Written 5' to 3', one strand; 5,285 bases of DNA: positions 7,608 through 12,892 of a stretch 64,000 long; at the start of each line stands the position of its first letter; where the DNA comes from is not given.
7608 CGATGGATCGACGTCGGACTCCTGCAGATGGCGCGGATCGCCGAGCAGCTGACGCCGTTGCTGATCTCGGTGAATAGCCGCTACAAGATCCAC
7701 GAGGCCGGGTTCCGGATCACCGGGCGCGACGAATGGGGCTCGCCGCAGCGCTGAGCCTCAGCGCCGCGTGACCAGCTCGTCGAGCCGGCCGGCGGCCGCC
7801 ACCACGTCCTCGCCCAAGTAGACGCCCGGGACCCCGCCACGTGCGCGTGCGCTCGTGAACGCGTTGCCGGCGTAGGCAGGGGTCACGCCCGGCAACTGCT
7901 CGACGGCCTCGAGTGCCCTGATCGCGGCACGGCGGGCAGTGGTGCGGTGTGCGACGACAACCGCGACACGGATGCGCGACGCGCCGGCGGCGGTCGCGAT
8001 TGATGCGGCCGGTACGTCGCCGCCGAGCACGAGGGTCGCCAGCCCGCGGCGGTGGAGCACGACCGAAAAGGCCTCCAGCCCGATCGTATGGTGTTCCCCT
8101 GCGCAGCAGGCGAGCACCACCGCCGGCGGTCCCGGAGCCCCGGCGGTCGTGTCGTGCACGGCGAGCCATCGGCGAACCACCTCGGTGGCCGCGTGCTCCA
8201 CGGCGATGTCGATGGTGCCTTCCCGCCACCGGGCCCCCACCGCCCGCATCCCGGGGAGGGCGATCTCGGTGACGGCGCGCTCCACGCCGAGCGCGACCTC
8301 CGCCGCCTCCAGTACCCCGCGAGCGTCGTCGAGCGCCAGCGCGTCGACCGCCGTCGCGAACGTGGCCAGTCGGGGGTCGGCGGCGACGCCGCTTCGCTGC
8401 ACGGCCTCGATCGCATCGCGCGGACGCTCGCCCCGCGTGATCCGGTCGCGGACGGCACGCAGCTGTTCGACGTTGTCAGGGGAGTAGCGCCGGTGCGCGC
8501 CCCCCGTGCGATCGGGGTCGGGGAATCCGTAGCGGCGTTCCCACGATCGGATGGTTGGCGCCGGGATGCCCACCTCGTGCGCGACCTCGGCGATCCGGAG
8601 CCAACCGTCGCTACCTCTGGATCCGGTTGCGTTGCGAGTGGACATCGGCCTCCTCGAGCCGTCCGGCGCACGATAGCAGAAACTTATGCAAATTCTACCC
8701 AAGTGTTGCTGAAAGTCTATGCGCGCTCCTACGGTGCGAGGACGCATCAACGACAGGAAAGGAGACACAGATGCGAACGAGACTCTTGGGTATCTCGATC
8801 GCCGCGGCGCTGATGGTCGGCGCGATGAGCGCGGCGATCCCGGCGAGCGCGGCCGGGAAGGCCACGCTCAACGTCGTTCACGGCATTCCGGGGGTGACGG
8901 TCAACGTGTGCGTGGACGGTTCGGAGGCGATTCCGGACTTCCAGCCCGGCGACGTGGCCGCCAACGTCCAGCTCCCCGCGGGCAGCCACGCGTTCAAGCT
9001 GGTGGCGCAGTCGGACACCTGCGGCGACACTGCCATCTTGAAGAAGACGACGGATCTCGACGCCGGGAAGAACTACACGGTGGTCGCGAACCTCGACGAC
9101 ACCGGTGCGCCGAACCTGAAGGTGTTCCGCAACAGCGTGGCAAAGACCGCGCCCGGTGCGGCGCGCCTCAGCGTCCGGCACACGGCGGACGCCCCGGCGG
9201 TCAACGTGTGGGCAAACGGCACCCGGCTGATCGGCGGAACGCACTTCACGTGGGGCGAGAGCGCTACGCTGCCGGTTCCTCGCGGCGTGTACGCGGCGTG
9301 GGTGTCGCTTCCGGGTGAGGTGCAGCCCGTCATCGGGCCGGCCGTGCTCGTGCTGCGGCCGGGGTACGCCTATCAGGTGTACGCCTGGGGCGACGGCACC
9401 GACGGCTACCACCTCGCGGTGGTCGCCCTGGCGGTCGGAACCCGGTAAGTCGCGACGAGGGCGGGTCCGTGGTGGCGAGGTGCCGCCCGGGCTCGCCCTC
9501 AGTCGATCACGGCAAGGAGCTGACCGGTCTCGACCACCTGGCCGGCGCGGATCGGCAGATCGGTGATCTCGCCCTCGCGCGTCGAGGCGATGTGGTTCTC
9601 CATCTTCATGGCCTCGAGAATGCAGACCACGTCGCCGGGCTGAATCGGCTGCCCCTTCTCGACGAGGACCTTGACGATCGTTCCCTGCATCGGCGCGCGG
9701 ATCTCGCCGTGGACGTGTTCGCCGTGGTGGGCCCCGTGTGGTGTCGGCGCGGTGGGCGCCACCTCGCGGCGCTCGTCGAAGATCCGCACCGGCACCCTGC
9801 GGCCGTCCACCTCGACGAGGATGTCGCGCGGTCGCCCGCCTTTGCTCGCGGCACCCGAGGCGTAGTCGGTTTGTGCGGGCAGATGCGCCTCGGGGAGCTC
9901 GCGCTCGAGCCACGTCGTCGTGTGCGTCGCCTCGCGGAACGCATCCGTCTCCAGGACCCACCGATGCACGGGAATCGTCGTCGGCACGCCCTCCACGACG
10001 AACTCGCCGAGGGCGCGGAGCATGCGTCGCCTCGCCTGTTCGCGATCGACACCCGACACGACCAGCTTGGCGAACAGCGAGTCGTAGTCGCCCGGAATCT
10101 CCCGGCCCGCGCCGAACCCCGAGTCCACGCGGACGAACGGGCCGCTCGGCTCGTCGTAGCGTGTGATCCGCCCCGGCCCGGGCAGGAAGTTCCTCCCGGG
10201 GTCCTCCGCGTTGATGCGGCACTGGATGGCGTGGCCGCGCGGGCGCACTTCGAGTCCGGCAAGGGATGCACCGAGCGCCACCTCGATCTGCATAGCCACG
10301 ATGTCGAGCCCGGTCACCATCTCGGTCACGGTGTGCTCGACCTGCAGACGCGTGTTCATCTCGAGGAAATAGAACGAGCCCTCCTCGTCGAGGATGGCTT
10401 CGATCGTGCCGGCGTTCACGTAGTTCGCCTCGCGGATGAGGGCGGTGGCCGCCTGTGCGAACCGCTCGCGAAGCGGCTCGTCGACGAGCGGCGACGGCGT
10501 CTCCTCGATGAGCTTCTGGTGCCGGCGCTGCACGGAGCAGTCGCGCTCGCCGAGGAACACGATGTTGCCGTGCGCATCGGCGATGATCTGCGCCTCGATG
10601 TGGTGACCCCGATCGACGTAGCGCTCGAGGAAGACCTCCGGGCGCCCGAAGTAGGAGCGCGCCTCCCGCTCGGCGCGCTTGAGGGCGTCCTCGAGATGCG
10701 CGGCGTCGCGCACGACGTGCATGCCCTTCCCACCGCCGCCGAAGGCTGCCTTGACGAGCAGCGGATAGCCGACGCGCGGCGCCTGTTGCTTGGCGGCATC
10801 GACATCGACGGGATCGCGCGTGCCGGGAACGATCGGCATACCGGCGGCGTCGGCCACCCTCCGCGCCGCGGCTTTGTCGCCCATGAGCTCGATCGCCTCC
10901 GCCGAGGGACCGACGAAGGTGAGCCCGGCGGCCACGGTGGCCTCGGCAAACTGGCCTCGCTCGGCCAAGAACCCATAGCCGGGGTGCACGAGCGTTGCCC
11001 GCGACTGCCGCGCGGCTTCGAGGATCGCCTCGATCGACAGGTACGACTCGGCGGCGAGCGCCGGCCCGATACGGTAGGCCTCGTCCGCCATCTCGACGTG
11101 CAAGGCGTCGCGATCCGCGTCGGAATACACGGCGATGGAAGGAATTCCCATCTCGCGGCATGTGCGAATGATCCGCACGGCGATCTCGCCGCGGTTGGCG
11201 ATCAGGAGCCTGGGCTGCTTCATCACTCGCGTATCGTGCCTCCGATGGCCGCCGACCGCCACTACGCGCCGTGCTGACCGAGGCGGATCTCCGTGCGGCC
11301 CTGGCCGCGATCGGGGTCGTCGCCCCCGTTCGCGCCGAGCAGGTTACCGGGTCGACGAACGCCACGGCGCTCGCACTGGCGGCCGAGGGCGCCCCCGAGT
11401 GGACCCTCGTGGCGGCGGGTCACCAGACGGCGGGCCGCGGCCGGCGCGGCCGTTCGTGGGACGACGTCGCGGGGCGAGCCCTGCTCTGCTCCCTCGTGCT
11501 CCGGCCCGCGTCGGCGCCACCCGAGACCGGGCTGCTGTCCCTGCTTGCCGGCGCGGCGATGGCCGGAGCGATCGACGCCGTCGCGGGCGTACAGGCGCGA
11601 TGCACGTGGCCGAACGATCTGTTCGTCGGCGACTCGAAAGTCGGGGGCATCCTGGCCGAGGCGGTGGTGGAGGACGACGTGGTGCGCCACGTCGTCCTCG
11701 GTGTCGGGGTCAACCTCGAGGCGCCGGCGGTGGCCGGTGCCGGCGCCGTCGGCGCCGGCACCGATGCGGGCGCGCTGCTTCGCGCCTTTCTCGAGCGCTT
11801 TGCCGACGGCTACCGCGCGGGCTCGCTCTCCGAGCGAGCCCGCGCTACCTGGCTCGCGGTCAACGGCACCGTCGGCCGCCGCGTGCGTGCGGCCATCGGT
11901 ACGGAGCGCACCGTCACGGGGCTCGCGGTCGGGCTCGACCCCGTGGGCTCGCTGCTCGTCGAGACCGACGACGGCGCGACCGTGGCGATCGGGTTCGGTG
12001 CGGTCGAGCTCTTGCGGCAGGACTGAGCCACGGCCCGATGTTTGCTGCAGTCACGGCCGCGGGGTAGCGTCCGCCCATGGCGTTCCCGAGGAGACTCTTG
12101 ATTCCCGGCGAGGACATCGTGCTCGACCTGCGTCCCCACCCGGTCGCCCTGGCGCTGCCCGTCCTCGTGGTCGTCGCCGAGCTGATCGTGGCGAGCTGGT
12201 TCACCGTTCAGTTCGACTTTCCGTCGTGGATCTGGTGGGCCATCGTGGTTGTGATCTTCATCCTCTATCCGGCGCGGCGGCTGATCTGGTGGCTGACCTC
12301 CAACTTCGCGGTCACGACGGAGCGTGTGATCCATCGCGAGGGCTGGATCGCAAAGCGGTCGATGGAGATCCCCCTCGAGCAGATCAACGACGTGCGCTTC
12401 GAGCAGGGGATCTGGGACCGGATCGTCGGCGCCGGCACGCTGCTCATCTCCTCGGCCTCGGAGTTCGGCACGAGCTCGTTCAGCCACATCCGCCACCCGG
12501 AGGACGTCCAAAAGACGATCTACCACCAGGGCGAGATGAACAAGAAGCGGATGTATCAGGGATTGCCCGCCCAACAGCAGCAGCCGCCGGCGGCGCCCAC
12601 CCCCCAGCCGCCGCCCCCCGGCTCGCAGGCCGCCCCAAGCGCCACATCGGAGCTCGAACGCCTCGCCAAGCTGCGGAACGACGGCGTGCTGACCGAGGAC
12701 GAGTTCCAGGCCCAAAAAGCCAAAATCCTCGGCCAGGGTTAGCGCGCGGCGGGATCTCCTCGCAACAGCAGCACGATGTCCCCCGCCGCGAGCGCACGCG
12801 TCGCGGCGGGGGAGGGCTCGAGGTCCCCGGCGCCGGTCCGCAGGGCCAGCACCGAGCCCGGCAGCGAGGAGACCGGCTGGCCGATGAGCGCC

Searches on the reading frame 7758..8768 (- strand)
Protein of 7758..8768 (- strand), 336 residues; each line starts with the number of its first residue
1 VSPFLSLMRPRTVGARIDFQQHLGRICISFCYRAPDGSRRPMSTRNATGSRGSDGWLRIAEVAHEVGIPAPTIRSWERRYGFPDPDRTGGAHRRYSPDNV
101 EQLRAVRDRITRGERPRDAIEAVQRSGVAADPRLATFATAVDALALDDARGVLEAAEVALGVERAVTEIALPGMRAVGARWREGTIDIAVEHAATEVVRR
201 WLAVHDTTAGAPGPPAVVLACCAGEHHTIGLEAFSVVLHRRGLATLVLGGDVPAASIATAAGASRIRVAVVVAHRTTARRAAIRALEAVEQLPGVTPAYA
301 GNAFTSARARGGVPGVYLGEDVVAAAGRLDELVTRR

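Call 83: search_protein_families(library=pfam, proteins=[window:7758-8768:-], max_evalue=0.0001)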
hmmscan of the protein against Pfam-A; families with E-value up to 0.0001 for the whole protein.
window:7758-8768:- (336 aa): 4 families
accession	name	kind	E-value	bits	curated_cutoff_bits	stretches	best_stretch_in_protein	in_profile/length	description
PF13411.12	MerR_1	-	2.9e-12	47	21.6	1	58-108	2-51/69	MerR HTH family regulatory protein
PF02607.22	B12-binding_2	-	5.7e-10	39.7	23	1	147-204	12-72/74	B12 binding domain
PF00376.29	MerR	-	1.5e-08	34.7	28.2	1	58-95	1-38/38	MerR family regulatory protein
PF02310.24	B12-binding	-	2.5e-05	24.5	32.1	1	217-310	3-97/121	B12 binding domain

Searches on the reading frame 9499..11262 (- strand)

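Call 80: search_protein_families(library=pfam, proteins=[window:9499-11262:-], max_evalue=0.0001)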
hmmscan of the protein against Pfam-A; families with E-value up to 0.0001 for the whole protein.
window:9499-11262:- (587 aa): 8 families
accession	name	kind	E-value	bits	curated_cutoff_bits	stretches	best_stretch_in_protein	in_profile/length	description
PF02786.22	CPSase_L_D2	-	1.4e-69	234.3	19.8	1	129-335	1-209/211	Carbamoyl-phosphate synthase L chain, ATP binding domain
PF00289.28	Biotin_carb_N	-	1.3e-42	145.2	25.5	1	18-124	4-110/110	Biotin carboxylase, N-terminal domain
PF02785.25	Biotin_carb_C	-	1.6e-36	125.1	32.4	1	347-454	1-108/108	Biotin carboxylase C-terminal domain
PF00364.28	Biotin_lipoyl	-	4.5e-19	68.5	22.1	1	520-586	2-73/73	Biotin-requiring enzyme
PF13533.13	Biotin_lipoyl_2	-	5e-12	45.8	29.8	1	563-587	8-32/32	Biotin-lipoyl like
PF07478.18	Dala_Dala_lig_C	-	7.7e-07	29.3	24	1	156-304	27-174/204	D-ala D-ala ligase C-terminus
PF02222.28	ATP-grasp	-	9.4e-07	29.1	27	1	155-305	20-162/179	ATP-grasp domain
PF13437.12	HlyD_3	-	2.5e-06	28.6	22.2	0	521-547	2-28/106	HlyD family secretion protein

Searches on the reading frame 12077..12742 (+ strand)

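Call 80: search_protein_families(library=pfam, proteins=[window:12077-12742:+], max_evalue=0.0001)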
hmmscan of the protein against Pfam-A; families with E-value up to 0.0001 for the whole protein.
window:12077-12742:+ (221 aa): 2 families
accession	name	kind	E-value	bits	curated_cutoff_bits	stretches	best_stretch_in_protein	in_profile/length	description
PF03703.20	bPH_2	-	5e-15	56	22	1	72-147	1-77/78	Bacterial PH domain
PF09851.14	SHOCT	-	8.3e-09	35.4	27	1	192-218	2-28/28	Short C-terminal domain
